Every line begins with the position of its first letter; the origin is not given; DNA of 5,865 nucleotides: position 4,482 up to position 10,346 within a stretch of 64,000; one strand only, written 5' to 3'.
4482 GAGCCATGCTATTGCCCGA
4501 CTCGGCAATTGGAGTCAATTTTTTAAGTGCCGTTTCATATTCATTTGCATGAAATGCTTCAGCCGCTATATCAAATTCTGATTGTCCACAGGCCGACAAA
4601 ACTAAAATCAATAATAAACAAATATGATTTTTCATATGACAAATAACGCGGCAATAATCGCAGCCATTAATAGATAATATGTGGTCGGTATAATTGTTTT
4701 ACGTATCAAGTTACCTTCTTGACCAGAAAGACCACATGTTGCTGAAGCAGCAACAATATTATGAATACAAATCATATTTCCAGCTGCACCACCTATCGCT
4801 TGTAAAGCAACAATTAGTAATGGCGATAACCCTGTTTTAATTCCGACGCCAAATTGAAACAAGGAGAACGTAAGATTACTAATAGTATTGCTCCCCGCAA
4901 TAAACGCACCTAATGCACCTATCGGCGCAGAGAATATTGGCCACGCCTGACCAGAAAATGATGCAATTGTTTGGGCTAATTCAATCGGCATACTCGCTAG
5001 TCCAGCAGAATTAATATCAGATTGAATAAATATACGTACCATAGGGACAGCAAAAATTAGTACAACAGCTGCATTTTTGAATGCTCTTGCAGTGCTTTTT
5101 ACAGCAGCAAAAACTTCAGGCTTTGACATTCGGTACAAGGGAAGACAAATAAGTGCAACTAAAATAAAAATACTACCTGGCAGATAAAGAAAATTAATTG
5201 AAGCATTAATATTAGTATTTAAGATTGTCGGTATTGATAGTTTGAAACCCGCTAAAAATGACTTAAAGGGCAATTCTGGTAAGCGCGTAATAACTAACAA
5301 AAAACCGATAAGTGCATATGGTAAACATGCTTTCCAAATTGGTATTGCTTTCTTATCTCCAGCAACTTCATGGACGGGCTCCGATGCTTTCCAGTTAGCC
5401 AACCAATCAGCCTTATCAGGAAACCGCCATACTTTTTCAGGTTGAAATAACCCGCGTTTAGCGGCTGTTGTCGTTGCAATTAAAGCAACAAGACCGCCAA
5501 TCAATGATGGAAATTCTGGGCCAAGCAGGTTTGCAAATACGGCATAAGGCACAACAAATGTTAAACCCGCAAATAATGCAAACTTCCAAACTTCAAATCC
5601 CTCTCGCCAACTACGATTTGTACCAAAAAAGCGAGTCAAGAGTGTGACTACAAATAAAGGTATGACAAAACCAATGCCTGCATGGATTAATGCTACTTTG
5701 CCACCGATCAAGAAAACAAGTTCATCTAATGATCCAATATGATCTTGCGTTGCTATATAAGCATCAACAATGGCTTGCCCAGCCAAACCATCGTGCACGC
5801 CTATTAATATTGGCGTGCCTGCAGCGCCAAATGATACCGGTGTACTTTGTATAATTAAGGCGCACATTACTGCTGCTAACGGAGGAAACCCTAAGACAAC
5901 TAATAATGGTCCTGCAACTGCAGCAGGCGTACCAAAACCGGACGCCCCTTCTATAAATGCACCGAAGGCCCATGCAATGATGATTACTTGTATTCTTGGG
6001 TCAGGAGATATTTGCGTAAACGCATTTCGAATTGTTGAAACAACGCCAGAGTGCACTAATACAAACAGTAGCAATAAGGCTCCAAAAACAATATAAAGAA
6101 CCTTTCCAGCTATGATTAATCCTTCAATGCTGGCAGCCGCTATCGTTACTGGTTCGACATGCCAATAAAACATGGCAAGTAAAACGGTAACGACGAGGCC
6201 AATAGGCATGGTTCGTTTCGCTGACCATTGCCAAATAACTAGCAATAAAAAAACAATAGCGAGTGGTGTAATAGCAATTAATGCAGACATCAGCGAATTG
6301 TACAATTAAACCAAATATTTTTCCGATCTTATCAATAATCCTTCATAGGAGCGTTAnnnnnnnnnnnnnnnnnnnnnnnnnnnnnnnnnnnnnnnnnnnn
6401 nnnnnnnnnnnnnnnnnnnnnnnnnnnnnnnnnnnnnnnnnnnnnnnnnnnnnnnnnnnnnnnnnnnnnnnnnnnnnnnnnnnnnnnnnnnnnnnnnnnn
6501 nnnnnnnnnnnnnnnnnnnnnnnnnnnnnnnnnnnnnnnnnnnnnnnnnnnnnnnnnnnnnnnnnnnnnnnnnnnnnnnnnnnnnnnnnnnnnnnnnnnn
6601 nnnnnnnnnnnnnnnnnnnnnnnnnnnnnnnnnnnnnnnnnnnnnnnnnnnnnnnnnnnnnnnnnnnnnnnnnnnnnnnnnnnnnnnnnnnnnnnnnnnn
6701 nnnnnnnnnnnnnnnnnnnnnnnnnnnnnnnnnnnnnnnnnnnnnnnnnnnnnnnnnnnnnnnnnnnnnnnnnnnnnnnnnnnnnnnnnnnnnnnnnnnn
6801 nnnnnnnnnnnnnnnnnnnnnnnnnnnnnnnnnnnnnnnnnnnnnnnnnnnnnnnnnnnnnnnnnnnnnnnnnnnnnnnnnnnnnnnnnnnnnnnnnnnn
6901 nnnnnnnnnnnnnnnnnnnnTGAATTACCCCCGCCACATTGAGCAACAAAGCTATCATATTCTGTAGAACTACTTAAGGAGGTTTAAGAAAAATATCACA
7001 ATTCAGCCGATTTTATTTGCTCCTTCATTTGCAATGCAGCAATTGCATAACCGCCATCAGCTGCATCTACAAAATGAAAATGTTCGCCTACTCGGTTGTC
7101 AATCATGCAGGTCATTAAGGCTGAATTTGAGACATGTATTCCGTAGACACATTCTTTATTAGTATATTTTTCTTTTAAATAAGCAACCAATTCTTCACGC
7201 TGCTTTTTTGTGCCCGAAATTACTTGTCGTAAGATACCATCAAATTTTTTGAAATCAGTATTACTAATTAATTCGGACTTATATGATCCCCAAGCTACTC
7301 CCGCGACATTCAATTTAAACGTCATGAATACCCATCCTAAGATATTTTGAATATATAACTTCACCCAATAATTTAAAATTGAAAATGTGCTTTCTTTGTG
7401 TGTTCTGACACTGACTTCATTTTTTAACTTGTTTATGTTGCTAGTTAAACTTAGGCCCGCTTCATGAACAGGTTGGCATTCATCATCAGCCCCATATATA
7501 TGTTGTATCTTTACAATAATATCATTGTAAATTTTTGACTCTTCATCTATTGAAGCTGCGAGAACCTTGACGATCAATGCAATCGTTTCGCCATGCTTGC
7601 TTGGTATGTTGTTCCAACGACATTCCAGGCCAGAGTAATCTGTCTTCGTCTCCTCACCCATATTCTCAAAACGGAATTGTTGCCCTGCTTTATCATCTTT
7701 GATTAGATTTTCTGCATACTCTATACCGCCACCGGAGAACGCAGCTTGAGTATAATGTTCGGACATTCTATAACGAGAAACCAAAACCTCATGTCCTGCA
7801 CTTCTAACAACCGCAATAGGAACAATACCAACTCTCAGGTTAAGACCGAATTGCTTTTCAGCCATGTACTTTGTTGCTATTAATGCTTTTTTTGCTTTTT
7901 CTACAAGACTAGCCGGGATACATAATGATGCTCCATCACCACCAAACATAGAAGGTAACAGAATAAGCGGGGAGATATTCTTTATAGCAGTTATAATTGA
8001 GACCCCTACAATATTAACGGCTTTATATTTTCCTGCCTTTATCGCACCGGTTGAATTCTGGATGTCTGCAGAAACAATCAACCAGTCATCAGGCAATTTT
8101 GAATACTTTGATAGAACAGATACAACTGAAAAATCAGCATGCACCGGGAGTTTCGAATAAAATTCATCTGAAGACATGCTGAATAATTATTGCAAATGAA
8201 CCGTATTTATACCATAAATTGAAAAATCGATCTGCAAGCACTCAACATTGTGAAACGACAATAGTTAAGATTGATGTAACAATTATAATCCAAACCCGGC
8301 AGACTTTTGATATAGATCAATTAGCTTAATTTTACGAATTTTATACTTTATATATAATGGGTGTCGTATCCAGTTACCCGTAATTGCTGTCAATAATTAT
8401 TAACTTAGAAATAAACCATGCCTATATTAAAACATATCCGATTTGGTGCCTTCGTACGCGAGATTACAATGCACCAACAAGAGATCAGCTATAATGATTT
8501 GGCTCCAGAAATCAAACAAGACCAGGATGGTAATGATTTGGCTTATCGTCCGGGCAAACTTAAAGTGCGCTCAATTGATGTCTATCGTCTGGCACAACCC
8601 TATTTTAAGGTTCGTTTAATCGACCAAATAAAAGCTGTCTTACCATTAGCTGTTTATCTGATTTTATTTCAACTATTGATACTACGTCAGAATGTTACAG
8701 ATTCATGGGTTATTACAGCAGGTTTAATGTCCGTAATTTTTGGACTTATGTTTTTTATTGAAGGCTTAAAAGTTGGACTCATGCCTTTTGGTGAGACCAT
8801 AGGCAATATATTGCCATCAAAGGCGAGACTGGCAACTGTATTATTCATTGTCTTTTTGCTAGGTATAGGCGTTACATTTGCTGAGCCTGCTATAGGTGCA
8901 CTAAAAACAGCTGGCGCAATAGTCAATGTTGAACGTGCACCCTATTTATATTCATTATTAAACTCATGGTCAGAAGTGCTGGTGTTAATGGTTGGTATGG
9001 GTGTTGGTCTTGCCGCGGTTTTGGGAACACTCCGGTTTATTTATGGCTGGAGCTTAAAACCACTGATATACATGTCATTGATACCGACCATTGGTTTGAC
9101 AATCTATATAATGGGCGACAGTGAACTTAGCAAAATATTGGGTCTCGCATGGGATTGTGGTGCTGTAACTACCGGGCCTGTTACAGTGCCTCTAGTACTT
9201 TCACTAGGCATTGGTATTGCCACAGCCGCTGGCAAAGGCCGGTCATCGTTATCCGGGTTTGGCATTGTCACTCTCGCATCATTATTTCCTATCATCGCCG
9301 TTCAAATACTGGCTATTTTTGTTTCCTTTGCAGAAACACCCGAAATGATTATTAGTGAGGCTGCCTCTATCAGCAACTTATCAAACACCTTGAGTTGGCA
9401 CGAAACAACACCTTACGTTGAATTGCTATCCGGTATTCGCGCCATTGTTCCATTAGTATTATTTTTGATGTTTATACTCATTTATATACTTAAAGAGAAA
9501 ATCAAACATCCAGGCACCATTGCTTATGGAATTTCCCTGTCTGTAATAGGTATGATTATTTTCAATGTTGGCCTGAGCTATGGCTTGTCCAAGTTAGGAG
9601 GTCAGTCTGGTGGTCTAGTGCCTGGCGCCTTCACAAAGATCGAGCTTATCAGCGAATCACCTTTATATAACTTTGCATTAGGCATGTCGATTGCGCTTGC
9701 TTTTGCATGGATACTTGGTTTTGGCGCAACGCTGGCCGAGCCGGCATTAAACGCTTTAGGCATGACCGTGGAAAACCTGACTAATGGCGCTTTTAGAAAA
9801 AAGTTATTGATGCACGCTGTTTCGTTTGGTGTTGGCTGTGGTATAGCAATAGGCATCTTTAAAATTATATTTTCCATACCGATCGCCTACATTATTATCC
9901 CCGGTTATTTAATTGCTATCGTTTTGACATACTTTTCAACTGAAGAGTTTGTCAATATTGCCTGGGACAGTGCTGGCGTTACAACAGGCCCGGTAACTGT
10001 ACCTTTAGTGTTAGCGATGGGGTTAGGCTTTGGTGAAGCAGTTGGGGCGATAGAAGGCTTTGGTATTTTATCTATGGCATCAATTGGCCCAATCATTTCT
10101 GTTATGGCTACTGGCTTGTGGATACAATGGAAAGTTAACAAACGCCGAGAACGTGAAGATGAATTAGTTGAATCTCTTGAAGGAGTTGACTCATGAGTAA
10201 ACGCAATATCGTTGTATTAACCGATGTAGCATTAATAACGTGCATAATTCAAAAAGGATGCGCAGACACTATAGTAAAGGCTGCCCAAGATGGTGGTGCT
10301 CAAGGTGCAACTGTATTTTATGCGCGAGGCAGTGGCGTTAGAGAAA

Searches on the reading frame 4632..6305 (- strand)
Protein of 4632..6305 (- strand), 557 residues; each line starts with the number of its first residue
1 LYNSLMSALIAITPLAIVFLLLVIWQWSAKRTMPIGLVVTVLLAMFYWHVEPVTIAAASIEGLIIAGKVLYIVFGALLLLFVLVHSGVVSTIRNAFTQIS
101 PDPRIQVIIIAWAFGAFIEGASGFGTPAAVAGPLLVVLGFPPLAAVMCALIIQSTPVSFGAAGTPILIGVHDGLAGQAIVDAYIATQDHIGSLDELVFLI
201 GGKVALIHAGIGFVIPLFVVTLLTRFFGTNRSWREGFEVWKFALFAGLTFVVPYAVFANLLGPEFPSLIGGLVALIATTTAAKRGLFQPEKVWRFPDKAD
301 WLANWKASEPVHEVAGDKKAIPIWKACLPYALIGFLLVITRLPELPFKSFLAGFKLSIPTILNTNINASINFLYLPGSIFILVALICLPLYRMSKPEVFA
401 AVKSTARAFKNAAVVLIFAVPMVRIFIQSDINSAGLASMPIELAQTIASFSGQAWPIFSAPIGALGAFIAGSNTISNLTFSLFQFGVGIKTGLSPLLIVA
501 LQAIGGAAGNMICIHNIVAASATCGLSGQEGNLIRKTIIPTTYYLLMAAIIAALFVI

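Call 73: search_protein_families(library=pfam, proteins=[window:4632-6305:-], max_evalue=1e-8)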
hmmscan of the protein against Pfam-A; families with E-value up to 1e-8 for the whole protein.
window:4632-6305:- (557 aa): 1 family
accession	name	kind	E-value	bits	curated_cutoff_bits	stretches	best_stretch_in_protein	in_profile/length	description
PF02652.20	Lactate_perm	-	2.4e-119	399.9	27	1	6-554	1-521/522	L-lactate permease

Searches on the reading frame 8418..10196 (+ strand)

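Call 73: search_protein_families(library=pfam, proteins=[window:8418-10196:+], max_evalue=1e-8)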
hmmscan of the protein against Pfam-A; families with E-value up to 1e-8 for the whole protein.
window:8418-10196:+ (592 aa): 1 family
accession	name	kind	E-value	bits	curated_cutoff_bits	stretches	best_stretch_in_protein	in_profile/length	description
PF07556.16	DUF1538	-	8.4e-109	362.2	22.6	2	347-567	2-210/211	Protein of unknown function (DUF1538)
